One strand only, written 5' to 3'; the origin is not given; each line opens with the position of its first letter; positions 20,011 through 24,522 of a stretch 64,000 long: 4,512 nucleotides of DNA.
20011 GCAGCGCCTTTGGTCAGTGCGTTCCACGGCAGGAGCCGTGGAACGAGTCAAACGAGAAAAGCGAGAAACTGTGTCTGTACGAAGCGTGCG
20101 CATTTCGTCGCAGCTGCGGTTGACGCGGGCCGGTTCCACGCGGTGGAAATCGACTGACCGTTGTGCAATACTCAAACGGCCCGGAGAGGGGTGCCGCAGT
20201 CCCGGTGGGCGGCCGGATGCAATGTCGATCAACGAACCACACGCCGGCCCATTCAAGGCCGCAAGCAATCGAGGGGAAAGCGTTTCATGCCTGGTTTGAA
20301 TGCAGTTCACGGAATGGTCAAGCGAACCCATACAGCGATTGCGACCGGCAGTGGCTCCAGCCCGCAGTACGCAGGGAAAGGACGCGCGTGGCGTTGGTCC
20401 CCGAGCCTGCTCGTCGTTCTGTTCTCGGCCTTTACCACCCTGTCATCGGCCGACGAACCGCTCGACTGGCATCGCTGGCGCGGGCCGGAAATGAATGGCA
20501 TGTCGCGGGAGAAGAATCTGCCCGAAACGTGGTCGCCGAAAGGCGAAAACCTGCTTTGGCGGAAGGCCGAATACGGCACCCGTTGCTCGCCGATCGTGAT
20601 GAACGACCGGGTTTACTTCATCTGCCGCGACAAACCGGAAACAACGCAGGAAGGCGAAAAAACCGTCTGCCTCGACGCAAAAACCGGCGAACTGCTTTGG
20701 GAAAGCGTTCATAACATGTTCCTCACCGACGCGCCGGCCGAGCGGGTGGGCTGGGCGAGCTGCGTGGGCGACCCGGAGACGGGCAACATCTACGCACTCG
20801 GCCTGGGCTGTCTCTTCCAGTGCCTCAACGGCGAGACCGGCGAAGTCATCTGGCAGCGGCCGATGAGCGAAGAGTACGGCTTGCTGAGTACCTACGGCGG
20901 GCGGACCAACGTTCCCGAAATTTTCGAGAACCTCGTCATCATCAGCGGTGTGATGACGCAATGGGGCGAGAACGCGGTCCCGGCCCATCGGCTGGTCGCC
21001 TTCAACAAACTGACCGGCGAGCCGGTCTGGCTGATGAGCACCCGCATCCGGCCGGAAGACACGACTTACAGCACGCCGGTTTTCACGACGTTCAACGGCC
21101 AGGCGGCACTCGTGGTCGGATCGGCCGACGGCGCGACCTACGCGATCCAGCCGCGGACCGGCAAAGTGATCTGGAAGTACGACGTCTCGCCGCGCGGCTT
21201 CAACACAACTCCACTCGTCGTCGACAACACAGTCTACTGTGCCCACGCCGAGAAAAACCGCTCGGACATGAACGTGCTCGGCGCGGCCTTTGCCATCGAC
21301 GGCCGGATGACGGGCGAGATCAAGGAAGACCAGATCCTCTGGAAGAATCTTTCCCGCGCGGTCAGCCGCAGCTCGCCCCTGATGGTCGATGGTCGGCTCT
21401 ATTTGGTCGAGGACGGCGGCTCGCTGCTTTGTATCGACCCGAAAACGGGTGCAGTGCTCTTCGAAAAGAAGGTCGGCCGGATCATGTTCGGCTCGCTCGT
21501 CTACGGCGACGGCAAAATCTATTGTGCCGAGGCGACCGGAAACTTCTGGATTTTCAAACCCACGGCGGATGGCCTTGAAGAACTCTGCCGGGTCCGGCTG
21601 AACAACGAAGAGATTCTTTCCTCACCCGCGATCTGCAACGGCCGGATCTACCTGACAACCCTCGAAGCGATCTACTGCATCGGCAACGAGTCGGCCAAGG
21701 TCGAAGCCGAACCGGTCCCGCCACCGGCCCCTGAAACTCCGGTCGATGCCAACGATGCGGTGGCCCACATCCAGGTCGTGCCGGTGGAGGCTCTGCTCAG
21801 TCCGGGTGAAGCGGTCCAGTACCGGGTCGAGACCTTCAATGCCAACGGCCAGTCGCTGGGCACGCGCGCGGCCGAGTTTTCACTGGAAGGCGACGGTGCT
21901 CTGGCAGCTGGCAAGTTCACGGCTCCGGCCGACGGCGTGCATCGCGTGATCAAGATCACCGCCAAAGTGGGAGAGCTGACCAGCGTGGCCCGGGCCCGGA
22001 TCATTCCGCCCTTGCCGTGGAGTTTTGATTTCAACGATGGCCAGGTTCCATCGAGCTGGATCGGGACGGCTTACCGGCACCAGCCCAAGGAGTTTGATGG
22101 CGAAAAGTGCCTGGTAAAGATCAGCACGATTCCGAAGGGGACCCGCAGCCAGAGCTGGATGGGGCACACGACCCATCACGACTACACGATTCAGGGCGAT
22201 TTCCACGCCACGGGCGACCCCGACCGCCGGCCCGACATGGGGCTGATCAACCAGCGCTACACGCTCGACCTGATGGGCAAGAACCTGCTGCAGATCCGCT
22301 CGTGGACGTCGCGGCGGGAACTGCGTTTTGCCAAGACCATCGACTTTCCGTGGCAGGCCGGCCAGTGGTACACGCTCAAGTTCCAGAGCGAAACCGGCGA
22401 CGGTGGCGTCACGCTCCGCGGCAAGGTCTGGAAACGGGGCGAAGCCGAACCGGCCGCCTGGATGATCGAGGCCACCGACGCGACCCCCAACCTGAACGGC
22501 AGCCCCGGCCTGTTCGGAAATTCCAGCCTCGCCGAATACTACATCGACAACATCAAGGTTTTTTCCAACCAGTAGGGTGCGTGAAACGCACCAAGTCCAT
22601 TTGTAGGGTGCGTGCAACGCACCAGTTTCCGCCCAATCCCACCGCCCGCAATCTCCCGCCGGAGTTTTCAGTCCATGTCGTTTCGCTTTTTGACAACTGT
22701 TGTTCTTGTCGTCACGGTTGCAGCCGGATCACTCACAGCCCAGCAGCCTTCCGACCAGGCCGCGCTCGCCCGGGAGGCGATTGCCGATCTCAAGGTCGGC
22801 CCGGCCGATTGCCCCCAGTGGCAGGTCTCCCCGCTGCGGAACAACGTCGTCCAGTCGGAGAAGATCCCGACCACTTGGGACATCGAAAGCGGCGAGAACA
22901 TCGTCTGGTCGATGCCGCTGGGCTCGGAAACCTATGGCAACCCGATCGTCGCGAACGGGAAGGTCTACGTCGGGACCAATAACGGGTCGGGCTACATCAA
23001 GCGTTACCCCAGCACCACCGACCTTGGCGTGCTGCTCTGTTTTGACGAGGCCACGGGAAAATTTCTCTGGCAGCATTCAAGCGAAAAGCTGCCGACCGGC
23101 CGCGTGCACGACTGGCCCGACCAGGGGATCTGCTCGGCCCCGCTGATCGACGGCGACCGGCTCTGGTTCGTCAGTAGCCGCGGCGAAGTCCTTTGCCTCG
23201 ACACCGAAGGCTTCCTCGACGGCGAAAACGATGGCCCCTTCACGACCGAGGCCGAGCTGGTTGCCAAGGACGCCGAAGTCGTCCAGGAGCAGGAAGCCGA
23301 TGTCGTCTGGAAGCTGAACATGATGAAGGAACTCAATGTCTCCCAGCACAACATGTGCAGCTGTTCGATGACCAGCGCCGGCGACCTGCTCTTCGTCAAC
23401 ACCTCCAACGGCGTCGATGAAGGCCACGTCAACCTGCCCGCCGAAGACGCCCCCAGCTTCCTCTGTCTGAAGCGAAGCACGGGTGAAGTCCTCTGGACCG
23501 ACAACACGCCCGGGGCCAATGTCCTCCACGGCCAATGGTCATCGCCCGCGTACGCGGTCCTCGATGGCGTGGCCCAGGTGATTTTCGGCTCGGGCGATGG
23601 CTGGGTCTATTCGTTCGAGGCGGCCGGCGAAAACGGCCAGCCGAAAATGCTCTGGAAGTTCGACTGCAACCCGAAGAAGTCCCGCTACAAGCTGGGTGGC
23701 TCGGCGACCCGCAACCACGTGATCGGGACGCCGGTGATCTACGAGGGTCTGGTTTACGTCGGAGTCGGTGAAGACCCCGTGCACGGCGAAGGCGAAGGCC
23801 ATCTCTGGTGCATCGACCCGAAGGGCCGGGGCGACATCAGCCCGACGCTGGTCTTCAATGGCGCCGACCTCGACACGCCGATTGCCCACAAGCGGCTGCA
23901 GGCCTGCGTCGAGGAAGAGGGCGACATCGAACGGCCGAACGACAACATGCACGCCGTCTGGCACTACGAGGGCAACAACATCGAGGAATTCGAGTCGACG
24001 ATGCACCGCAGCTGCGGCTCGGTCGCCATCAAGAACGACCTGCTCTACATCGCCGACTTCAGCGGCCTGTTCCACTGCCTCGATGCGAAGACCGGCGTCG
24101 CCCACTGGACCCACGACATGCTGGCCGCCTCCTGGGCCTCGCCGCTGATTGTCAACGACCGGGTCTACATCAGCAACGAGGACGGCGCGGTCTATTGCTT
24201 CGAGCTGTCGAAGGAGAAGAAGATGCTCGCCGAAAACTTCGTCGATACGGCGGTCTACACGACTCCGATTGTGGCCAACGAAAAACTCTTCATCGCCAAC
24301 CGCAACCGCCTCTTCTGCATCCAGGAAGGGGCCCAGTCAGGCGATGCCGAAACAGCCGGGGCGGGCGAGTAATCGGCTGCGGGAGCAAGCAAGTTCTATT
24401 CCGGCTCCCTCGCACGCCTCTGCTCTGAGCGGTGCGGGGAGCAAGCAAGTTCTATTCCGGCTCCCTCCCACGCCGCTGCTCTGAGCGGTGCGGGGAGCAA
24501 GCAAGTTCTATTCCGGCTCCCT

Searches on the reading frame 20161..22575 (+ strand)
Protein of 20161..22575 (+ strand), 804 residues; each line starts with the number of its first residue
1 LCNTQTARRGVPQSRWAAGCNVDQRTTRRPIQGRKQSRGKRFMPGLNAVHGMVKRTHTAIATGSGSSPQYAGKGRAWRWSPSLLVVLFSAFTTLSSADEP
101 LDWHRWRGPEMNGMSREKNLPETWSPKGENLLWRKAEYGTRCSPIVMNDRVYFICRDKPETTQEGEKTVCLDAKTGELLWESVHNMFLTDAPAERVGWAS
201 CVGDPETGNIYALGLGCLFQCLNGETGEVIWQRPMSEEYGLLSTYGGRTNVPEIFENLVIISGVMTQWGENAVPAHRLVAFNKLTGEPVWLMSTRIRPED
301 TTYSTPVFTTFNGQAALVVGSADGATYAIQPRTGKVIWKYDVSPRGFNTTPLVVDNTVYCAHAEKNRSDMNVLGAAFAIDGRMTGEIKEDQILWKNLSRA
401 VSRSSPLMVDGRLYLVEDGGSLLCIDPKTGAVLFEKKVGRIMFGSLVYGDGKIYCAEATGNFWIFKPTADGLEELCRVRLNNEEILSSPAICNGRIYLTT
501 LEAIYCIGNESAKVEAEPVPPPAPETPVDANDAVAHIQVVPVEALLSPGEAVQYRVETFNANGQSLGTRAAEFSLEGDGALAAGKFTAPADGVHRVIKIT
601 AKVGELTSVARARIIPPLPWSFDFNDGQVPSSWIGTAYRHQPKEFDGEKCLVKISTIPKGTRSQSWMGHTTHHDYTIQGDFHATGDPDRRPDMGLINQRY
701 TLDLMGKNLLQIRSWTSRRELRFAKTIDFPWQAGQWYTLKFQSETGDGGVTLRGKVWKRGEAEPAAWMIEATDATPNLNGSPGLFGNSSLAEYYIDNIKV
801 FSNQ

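Call 43: search_protein_families(library=pfam, proteins=[window:20161-22575:+], max_evalue=0.0001)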
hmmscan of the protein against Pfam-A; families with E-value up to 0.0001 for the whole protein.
window:20161-22575:+ (804 aa): 3 families
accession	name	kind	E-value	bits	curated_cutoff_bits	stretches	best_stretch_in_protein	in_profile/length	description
PF13360.13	PQQ_2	-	2.4e-23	83.4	27.6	2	168-359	4-173/233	Outer membrane protein assembly factor BamB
PF13570.13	Beta-prop_ACSF4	-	6.1e-18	65.7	133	2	387-495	120-226/329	Beta-alanine-activating enzyme, beta-propeller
PF01011.28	PQQ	-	1.7e-10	40.7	26.7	0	224-294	141-208/595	Glucose/ethanol/alcohol dehydrogenase, beta-propeller domain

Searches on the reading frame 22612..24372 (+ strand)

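Call 43: search_protein_families(library=pfam, proteins=[window:22612-24372:+], max_evalue=0.0001)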
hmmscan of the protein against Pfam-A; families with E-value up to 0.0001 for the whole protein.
window:22612-24372:+ (586 aa): 3 families
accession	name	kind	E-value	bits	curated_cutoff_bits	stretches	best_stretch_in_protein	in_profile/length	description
PF13360.13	PQQ_2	-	3.8e-22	79.5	27.6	1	330-571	3-223/233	Outer membrane protein assembly factor BamB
PF13570.13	Beta-prop_ACSF4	-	7.4e-20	72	133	1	469-571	137-242/329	Beta-alanine-activating enzyme, beta-propeller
PF01011.28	PQQ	-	2e-05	23.9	26.7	0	444-504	25-86/595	Glucose/ethanol/alcohol dehydrogenase, beta-propeller domain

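Call 84: search_protein_families(library=padloc, proteins=[window:22612-24372:+], max_evalue=0.001)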
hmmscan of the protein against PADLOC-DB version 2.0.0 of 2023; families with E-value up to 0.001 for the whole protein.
window:22612-24372:+ (586 aa): 0 families
